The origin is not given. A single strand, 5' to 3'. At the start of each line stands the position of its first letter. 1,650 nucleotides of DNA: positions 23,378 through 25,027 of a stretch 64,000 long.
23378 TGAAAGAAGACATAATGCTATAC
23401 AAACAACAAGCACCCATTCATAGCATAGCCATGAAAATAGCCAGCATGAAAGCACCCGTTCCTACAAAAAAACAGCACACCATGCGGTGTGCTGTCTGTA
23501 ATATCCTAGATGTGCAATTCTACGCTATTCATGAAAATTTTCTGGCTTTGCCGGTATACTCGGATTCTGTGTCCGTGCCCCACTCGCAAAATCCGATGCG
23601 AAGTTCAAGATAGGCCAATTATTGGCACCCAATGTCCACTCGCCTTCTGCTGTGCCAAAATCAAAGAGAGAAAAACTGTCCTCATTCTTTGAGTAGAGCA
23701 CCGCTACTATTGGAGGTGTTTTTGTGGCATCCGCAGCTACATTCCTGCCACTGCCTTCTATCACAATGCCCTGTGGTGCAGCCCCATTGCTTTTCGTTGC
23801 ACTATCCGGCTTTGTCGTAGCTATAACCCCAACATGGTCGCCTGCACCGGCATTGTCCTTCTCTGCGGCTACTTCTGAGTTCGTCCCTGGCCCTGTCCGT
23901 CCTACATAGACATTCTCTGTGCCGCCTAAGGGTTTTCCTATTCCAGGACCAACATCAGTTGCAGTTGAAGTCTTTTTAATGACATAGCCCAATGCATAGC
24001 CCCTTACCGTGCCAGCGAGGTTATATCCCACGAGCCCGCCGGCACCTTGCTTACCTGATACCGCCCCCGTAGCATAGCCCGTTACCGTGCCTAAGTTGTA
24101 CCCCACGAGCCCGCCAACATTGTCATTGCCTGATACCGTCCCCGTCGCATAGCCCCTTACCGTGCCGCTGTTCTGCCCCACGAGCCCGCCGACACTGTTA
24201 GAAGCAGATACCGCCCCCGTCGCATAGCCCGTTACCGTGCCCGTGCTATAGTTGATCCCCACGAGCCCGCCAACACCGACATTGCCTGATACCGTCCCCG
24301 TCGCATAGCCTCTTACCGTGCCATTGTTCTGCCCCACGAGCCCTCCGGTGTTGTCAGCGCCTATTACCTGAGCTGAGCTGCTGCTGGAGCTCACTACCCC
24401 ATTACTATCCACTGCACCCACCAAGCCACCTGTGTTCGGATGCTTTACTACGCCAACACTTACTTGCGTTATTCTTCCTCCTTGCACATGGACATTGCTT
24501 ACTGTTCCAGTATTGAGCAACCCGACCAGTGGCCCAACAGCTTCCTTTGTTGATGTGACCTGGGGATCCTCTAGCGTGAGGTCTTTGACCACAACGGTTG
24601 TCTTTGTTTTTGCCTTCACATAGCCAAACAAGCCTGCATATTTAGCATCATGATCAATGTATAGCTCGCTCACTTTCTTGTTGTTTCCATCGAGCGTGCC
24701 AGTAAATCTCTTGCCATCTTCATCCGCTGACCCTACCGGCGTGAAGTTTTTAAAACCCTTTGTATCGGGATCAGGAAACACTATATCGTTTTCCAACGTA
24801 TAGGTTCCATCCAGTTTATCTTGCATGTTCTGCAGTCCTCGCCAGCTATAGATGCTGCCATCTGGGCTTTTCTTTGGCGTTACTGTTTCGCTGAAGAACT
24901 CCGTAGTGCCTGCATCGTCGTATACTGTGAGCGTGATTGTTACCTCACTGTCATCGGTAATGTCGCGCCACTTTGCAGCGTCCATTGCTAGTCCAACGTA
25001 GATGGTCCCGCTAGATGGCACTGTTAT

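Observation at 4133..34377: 30-kb battery of seven autonomous, co-oriented cassettes for giant FN3/GLUG lipoproteins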

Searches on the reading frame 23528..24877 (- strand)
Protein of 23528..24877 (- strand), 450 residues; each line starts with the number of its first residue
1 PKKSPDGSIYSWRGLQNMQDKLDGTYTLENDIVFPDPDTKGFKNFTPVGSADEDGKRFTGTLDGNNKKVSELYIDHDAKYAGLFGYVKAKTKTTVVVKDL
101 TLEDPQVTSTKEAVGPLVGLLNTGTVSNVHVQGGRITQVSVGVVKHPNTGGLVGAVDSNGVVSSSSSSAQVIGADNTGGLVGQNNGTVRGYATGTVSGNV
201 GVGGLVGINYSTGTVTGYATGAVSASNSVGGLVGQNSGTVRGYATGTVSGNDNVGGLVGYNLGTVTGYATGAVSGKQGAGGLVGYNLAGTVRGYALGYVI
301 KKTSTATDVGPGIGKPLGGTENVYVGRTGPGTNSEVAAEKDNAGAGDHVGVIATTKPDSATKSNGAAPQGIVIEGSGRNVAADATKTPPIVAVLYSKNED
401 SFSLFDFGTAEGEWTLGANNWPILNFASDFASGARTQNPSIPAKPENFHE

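Call 79: search_solved_structures(query=A4, max_evalue=1)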
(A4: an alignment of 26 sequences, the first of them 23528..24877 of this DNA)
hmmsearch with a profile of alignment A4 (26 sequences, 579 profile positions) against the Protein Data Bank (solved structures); distinct sequences matched with E-value up to 1: 0.

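Call 80: predict_structure(alignment_id=A4)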
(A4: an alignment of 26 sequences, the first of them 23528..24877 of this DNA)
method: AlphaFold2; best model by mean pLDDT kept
length: 450 residues; sequences in the alignment: 26
mean_pLDDT: 73.8   pTM: 0.76
mean pLDDT of the five models: 73.8, 72.4, 70.9, 66.6, 61.9
residues with pLDDT >= 90: 222; 70-90: 75; 50-70: 26; < 50: 127
segments of 3 or more residues with pLDDT < 50: 322-382, 387-450
pLDDT, mean of each block of 10 residues (from residue 1): 71 92 95 93 91 90 98 92 96 96 96 96 97 93 78 98 96 97 97 94 98 93 95 98 89 95 86 82 85 69 73 67 40 26 30 28 26 30 49 33 38 34 37 32 30
secondary structure, 60 per line:
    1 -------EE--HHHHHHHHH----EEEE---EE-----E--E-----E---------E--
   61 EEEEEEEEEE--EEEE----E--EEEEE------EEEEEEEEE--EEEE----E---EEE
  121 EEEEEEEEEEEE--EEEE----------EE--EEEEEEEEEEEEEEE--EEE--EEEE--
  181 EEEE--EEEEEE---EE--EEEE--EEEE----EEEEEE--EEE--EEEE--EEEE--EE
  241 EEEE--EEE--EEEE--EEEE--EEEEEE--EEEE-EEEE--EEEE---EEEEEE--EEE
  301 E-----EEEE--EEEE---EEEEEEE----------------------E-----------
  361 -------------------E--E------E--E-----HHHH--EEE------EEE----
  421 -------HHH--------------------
elements in order: H12-20 E25-28 E61-70 E73-76 E84-88 E95-103 E106-109 E118-132 E135-138 E153-167 E170-172 E175-178 E181-184 E187-192 E200-203 E206-209 E214-219 E222-224 E227-230 E233-236 E239-244 E247-249 E252-255 E258-261 E264-269 E272-275 E277-280 E283-286 E290-295 E298-301 E307-310 E313-316 E320-326 H399-402 E405-407 E414-416

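Call 82: fold_search(model_id=the predicted structure, library=pdb)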
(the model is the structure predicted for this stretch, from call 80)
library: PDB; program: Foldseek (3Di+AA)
matches with E <= 10: 79; with E <= 0.001: 2
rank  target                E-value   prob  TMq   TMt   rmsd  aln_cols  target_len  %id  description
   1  3n6z                  4.8e-05  1.00  0.39  0.50   7.1       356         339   15  Crystal structure of a putative immunoglobulin A1 protease (BACOVA_03286) from Bacteroides ovatus at 1.30 A resolution (released 2010-07-21)
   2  7uvk                  6.3e-04  1.00  0.34  0.14  16.1       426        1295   15  G. haemolysans IgA1 protease (released 2022-11-23)
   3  6xja_P                3.9e-03  1.00  0.36  0.14   7.8       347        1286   16  Streptococcus Pneumoniae IgA1 Protease with IgA1 substrate (released 2021-01-20)
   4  6xjb                  1.7e-02  1.00  0.42  0.17  15.1       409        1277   16  IgA1 Protease (released 2020-12-09)
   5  5nxk_B                5.9e-02  0.51  0.20  0.27  13.0       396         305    9  L. reuteri 53608 SRRP (released 2018-03-21)
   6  5nxk_A                6.7e-02  0.44  0.22  0.28  11.6       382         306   10  L. reuteri 53608 SRRP (released 2018-03-21)
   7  7uvl_P                9.2e-02  1.00  0.37  0.14   4.8       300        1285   18  IgA1 Protease with IgA1 substrate (released 2022-11-23)
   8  5nxk_C                1.4e-01  0.38  0.21  0.28  12.5       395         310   10  L. reuteri 53608 SRRP (released 2018-03-21)
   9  7jgj_A                3.6e-01  0.98  0.37  0.14   4.4       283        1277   18  IgA1 Protease in complex with neutralizing mAb (released 2020-12-09)
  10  5lw3                  5.4e-01  0.08  0.20  0.22  12.8       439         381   12  Azotobacter vinelandii Mannuronan C-5 epimerase AlgE6 A-module (released 2017-10-25)
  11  8ikx_A                5.9e-01  0.05  0.14  0.16  14.6       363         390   11  An Arabidopsis polygalacturonase PGLR (released 2024-02-07)
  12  1ofm_A                8.5e-01  0.08  0.17  0.16  14.6       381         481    9  CRYSTAL STRUCTURE OF CHONDROITINASE B COMPLEXED TO CHONDROITIN 4-SULFATE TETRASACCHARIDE (released 2004-04-19)
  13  7o78_B                1.0e+00  0.07  0.19  0.18  13.6       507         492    9  Structure of the PL6 family chondroitinase B from Pseudopedobacter saltans, Pedsa3807 (released 2021-07-28)
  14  6kve                  1.1e+00  0.08  0.22  0.26  12.5       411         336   12  Crystal structure of a GH28 endo-polygalacturonase from Talaromyces leycettanus JCM 12802 (released 2020-09-09)
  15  5ny0                  1.1e+00  0.10  0.20  0.25  13.6       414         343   11  L. reuters 100-23 SRRP (released 2018-03-21)
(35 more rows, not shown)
